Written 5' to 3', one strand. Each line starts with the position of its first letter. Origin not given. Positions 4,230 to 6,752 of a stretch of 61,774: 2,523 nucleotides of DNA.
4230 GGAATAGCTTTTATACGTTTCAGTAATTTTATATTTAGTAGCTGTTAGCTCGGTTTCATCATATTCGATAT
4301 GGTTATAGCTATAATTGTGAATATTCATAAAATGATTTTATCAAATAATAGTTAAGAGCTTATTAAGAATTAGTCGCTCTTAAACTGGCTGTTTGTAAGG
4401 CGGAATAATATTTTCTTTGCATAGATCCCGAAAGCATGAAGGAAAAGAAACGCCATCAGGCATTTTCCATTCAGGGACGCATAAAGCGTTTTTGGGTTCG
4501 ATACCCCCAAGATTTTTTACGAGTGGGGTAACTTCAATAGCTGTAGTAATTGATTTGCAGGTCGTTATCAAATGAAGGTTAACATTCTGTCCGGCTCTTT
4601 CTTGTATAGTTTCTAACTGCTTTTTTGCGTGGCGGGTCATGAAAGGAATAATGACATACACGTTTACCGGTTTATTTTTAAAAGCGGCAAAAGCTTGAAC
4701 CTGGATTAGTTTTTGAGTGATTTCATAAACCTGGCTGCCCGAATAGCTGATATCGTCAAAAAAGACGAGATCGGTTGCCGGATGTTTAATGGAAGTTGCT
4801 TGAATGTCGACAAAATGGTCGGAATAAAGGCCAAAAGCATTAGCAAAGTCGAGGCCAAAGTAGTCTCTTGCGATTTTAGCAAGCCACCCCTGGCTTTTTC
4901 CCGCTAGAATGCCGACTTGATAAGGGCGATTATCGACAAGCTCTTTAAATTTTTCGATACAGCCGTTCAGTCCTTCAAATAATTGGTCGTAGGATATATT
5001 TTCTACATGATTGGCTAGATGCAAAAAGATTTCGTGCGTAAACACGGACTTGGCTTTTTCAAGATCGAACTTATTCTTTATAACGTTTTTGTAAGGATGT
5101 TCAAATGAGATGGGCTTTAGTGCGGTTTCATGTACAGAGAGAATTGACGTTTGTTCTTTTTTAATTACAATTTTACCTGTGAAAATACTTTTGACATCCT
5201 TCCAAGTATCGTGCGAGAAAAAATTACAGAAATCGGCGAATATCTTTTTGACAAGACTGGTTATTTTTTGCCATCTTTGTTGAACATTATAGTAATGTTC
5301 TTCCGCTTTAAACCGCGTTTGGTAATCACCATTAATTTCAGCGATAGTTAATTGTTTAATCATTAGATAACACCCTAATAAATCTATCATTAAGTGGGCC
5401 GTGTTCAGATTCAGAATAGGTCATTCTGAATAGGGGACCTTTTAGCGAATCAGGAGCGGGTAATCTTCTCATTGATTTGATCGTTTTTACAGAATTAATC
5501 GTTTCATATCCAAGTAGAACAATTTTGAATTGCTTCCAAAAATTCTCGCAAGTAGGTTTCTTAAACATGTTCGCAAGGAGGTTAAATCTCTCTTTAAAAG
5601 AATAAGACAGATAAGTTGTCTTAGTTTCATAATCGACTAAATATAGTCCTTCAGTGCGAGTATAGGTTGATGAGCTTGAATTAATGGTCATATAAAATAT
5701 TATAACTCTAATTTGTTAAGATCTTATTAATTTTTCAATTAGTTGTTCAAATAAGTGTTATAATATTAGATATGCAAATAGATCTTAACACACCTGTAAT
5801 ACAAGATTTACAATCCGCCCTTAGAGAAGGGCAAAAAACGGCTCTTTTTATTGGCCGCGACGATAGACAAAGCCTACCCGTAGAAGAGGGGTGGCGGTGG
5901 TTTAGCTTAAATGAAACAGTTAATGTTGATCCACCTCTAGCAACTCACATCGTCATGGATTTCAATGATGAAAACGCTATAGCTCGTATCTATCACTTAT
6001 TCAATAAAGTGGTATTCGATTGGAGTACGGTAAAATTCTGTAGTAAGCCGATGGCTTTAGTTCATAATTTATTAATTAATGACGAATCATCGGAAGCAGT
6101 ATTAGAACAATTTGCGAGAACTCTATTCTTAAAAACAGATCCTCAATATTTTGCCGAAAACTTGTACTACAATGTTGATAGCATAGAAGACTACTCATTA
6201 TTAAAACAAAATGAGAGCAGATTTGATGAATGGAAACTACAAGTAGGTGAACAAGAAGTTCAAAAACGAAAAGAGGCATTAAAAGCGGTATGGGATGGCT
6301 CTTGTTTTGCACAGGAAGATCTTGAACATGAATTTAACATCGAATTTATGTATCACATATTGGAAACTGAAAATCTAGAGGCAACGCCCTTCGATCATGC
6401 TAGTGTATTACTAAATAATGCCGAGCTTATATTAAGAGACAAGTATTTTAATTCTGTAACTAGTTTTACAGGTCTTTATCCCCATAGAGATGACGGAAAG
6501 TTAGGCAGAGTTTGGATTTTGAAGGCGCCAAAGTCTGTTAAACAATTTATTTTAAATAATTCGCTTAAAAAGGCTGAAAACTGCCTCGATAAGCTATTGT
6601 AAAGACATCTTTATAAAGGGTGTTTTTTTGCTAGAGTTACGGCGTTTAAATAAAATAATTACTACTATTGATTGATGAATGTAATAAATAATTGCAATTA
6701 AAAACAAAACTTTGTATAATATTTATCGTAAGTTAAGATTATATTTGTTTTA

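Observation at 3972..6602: Two paralogous small proteins bracket a PRTase-fold protein next to a prophage remnant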

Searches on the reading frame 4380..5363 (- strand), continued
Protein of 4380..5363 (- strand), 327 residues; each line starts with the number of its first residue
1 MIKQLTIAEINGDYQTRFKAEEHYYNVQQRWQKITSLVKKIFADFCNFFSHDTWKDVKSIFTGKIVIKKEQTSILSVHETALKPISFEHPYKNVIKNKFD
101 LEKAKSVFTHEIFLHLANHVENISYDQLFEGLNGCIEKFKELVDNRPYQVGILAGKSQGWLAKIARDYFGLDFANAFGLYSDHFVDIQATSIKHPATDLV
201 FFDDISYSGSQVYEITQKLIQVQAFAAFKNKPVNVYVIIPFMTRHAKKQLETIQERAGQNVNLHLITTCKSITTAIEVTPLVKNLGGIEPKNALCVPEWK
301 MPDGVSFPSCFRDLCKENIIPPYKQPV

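Call 101: search_protein_families(library=pfam, proteins=[L027:4259-5008:-, L021:7405-8148:-, L029:4940-5767:+, L019:4892-5704:-, L010:6724-7758:-, L031:1869-2807:+], max_evalue=0.001)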
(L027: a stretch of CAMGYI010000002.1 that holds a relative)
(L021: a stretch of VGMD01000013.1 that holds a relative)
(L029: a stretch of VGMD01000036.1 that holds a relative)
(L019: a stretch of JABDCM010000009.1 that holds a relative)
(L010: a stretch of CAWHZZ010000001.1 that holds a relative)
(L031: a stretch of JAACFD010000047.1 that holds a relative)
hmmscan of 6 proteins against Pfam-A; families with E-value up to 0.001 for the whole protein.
L027:4259-5008:- (250 aa): 1 family
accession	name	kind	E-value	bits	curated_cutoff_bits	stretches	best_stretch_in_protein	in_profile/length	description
PF08719.17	NADAR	-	6.7e-19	69.2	35.1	1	95-236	1-160/163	NADAR domain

L021:7405-8148:- (248 aa): 1 family
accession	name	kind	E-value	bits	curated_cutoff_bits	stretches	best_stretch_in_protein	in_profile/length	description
PF08719.17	NADAR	-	2.9e-11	44.3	35.1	1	97-242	3-162/163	NADAR domain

L029:4940-5767:+ (276 aa): 1 family
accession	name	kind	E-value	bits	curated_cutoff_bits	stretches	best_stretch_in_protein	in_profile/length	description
PF08719.17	NADAR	-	6.6e-16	59.4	35.1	1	106-274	2-162/163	NADAR domain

L019:4892-5704:- (271 aa): 1 family
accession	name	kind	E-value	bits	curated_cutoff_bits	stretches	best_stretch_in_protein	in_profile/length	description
PF08719.17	NADAR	-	2.3e-14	54.4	35.1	1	109-266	1-162/163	NADAR domain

L010:6724-7758:- (345 aa): 1 family
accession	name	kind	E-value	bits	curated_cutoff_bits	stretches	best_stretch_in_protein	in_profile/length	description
PF08719.17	NADAR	-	7.3e-20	72.3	35.1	1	163-344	2-161/163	NADAR domain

L031:1869-2807:+ (313 aa): 1 family
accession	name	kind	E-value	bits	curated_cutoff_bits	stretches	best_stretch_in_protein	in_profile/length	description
PF08719.17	NADAR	-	3.7e-11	44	35.1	1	138-305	4-161/163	NADAR domain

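Call 106: search_protein_families(library=ncbifam, proteins=[L013:5800-6744:+, L010:5842-6690:+, L027:5818-6822:+, L024:5341-6654:+, L018:4891-6723:+, L013:6754-7554:-, L018:6784-7518:+, L024:4430-5140:-, L010:6721-7662:-, P0005], max_evalue=0.1)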
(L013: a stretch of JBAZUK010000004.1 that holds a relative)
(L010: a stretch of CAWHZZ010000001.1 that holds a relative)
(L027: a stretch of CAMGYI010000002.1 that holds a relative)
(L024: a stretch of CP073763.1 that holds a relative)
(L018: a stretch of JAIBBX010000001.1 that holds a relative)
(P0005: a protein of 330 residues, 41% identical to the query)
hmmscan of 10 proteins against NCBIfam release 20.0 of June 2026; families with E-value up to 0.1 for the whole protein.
L013:5800-6744:+ (314 aa): 6 families
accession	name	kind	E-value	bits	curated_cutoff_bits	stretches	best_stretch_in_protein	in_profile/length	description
NF053875.1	DS32_1_antiphage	equivalog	0.0045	16.3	250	1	157-207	114-162/322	phosphoribosyltransferase-like anti-phage protein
TIGR02884.1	spore_pdaA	equivalog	0.023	14.4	298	1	165-277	35-140/224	delta-lactam-biosynthetic de-N-acetylase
NF052373.1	TransRegAceRAcin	equivalog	0.03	13.8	500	1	44-120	74-151/294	HTH-type transcriptional regulator AceR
NF003548.0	PRK05205.1-4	equivalog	0.042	13.7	218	1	156-205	80-127/173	bifunctional pyr operon transcriptional regulator/uracil phosphoribosyltransferase PyrR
TIGR02764.1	spore_ybaN_pdaB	equivalog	0.06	13.1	237.4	0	155-199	140-183/191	polysaccharide deacetylase family sporulation protein PdaB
NF002620.0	PRK02277.1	subfamily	0.099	12.3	115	0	161-206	136-178/201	orotate phosphoribosyltransferase-like protein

L010:5842-6690:+ (282 aa): 0 families

L027:5818-6822:+ (334 aa): 0 families

L024:5341-6654:+ (437 aa): 0 families

L018:4891-6723:+ (610 aa): 0 families

L013:6754-7554:- (266 aa): 2 families
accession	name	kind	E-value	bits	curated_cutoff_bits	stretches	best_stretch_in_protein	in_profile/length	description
TIGR02464.1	ribofla_fusion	equivalog_domain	2.5e-16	60.3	73.7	1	95-266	2-151/153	riboflavin biosynthesis intermediates N-glycosidase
NF053876.1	DS32_2_antiphage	equivalog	2.9e-09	36.3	240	1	165-266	57-154/181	NADAR family anti-phage protein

L018:6784-7518:+ (244 aa): 2 families
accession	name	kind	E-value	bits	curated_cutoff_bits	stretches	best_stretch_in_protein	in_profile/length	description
TIGR02464.1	ribofla_fusion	equivalog_domain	2.1e-20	73.5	73.7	1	101-237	4-152/153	riboflavin biosynthesis intermediates N-glycosidase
NF053876.1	DS32_2_antiphage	equivalog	2.2e-09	36.7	240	1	96-241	6-159/181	NADAR family anti-phage protein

L024:4430-5140:- (236 aa): 2 families
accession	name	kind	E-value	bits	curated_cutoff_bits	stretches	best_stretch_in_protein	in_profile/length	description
TIGR02464.1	ribofla_fusion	equivalog_domain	4.3e-11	43.3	73.7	1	93-216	2-123/153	riboflavin biosynthesis intermediates N-glycosidase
NF053876.1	DS32_2_antiphage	equivalog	6e-07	28.7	240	1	91-219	8-134/181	NADAR family anti-phage protein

L010:6721-7662:- (313 aa): 2 families
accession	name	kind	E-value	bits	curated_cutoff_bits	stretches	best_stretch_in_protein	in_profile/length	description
TIGR02464.1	ribofla_fusion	equivalog_domain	4.5e-15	56.2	73.7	1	130-312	1-151/153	riboflavin biosynthesis intermediates N-glycosidase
NF053876.1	DS32_2_antiphage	equivalog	2.2e-09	36.7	240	1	209-312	60-154/181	NADAR family anti-phage protein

P0005 (330 aa): 1 family
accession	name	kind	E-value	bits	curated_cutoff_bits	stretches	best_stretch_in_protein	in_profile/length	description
NF053875.1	DS32_1_antiphage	equivalog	0.019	14.2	250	1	191-270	113-191/322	phosphoribosyltransferase-like anti-phage protein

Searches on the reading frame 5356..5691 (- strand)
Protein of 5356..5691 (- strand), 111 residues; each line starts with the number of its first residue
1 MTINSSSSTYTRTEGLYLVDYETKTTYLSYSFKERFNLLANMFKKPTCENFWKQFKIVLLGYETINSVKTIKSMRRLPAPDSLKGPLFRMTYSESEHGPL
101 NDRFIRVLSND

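Call 6: search_protein_families(library=pfam, proteins=[window:5356-5691:-], max_evalue=1)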
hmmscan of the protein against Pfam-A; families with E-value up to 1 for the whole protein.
window:5356-5691:- (111 aa): 0 families

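Call 7: search_protein_families(library=padloc, proteins=[window:5356-5691:-], max_evalue=1)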
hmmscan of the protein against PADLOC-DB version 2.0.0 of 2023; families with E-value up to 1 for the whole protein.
window:5356-5691:- (111 aa): 0 families

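Call 8: search_protein_families(library=ncbifam, proteins=[window:5356-5691:-], max_evalue=1)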
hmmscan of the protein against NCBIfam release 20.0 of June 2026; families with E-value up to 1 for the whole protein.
window:5356-5691:- (111 aa): 0 families

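Call 31: find_homologous_proteins(query=A1, max_evalue=0.01)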
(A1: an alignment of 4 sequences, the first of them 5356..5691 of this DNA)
Query A1 (4 sequences) (111 aa, profile of the alignment): 3 proteins with E <= 0.01 among 99 candidates.
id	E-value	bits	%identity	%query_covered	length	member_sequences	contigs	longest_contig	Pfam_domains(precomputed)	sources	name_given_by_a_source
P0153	1.4e-46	175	36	62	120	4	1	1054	-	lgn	-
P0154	5.9e-42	160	67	90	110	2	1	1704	-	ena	-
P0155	9.9e-40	153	100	100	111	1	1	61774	-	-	-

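Call 33: find_encoding_contigs(protein=P0153, flank=10000)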
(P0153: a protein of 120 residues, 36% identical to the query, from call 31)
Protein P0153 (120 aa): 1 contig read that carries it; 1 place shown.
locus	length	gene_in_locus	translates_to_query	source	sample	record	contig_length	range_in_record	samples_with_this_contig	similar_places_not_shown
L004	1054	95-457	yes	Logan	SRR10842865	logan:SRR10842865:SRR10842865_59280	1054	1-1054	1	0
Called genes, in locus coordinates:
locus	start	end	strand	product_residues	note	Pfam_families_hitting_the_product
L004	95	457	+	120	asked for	-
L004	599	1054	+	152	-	?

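Call 64: predict_structure(alignment_id=A5)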
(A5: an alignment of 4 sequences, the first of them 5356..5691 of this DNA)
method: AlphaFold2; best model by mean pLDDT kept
length: 111 residues; sequences in the alignment: 4
mean_pLDDT: 75.5   pTM: 0.47
mean pLDDT of the five models: 75.5, 75.4, 75.3, 75.2, 69.9
residues with pLDDT >= 90: 40; 70-90: 38; 50-70: 7; < 50: 26
segments of 3 or more residues with pLDDT < 50: 87-111
pLDDT, mean of each block of 10 residues (from residue 1): 90 86 93 92 81 90 90 81 50 41 41 37
secondary structure, 60 per line:
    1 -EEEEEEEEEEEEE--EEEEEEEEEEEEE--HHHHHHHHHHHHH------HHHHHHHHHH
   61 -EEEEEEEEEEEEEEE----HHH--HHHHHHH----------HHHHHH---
elements in order: E2-14 E17-29 H32-44 H51-60 E62-76 H86-92 H103-108

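Call 68: fold_search(model_id=the predicted structure, library=pdb)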
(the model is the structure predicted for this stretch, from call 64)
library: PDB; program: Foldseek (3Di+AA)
matches with E <= 10: 61; with E <= 0.001: 0
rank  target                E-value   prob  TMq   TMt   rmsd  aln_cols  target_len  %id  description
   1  3o2i_A                4.0e-01  0.14  0.18  0.21  12.6        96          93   12  The crystal structure of a functionally unknown protein from Leptospirillum sp. Group II UBA (released 2010-09-22)
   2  7mq8_LQ               7.5e-01  0.38  0.30  0.05  11.2        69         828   14  Cryo-EM structure of the human SSU processome, state pre-A1 (released 2021-09-22)
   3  7mqa_LQ               8.5e-01  0.35  0.30  0.05  11.2        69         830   14  Cryo-EM structure of the human SSU processome, state post-A1 (released 2021-09-22)
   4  3o2i_B                9.6e-01  0.14  0.21  0.24  12.3        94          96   12  The crystal structure of a functionally unknown protein from Leptospirillum sp. Group II UBA (released 2010-09-22)
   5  2ygk_A                1.2e+00  0.57  0.30  0.12   6.9        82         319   10  Crystal structure of the NurA nuclease from Sulfolobus solfataricus (released 2011-12-14)
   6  3nx1_B                1.7e+00  0.03  0.14  0.11  13.4       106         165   13  Crystal structure of Enterobacter sp. Px6-4 Ferulic Acid Decarboxylase (released 2011-02-16)
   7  6yfj_AA               2.0e+00  0.05  0.19  0.18  18.9       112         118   12  Virus-like particle of bacteriophage ESE001 (released 2020-09-02)
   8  4uu2_A                3.7e+00  0.02  0.15  0.12  13.1       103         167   14  Ferulic acid decarboxylase from Enterobacter sp., single mutant (released 2015-06-10)
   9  6f1t_L                4.0e+00  0.02  0.18  0.09  22.1       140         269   10  Cryo-EM structure of two dynein tail domains bound to dynactin and BICDR1 (released 2018-01-17)
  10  1pn2_D                4.0e+00  0.02  0.16  0.08  18.5       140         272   12  Crystal structure analysis of the selenomethionine labelled 2-enoyl-CoA hydratase 2 domain of Candida tropicalis multi (released 2004-04-13)
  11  2owl_B                4.2e+00  0.04  0.19  0.10  13.2       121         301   12  Crystal structure of E. coli RdgC (released 2007-03-20)
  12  4uu3_B                4.2e+00  0.02  0.15  0.12  13.1       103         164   14  Ferulic acid decarboxylase from Enterobacter sp. (released 2015-06-10)
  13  1um2_B                4.5e+00  0.03  0.17  0.06  16.7        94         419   11  Crystal Structure of the Vma1-Derived Endonuclease with the Ligated Extein Segment (released 2004-09-22)
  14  3o0l_B                4.5e+00  0.02  0.17  0.17  14.1        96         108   11  Crystal structure of a Pfam DUF1425 family member (Shew_1734) from Shewanella sp. pv-4 at 1.81 a resolution (released 2010-08-04)
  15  4uu3_A                4.8e+00  0.02  0.15  0.12  13.1       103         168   14  Ferulic acid decarboxylase from Enterobacter sp. (released 2015-06-10)
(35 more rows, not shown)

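Call 78: search_protein_families(library=phrogs, proteins=[window:5356-5691:-], max_evalue=0.01)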
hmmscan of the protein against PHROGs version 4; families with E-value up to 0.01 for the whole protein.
window:5356-5691:- (111 aa): 0 families

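Call 94: find_related_loci(query=A1, collection=metagenome_contigs, flank=5000)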
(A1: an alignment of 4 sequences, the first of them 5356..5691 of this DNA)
Query A1 (111 aa) in metagenome_contigs; peptide patterns used: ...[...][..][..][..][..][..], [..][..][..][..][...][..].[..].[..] (x = any residue, [..] = any of these).
293 stretches matched a pattern, but none encodes a relative of the query by tblastn (E <= 1e-3).

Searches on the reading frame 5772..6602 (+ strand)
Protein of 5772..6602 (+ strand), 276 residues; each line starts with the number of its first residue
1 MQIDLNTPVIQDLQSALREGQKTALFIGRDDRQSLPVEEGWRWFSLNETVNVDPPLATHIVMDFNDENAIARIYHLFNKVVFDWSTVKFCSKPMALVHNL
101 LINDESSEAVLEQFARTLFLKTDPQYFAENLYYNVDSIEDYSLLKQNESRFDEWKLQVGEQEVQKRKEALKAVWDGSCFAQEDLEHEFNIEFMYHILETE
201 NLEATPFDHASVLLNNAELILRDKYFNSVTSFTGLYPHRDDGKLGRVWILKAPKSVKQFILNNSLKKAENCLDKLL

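Call 6: search_protein_families(library=pfam, proteins=[window:5772-6602:+], max_evalue=1)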
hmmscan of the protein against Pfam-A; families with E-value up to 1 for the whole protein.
window:5772-6602:+ (276 aa): 0 families

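Call 7: search_protein_families(library=padloc, proteins=[window:5772-6602:+], max_evalue=1)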
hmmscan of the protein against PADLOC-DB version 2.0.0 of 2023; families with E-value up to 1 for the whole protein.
window:5772-6602:+ (276 aa): 0 families

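Call 8: search_protein_families(library=ncbifam, proteins=[window:5772-6602:+], max_evalue=1)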
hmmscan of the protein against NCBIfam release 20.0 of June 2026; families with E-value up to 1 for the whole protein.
window:5772-6602:+ (276 aa): 0 families

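Call 78: search_protein_families(library=phrogs, proteins=[window:5772-6602:+], max_evalue=0.01)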
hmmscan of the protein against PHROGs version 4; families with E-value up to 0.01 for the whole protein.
window:5772-6602:+ (276 aa): 0 families

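Call 86: search_solved_structures(query=window:5772-6602:+, max_evalue=1)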
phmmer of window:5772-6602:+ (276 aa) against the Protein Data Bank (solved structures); distinct sequences matched with E-value up to 1: 2.
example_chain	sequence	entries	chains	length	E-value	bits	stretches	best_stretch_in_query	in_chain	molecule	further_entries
9ze4_M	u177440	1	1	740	0.11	14.8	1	191-252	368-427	N4 gp53-like protein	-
5odo_A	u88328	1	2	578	0.48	12.7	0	24-136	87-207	Isomerase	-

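Call 87: find_encoding_contigs(protein=window:5772-6602:+, flank=5000, max_places=5)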
Protein window:5772-6602:+ (276 aa): no gene with exactly this product is on record in the collection.
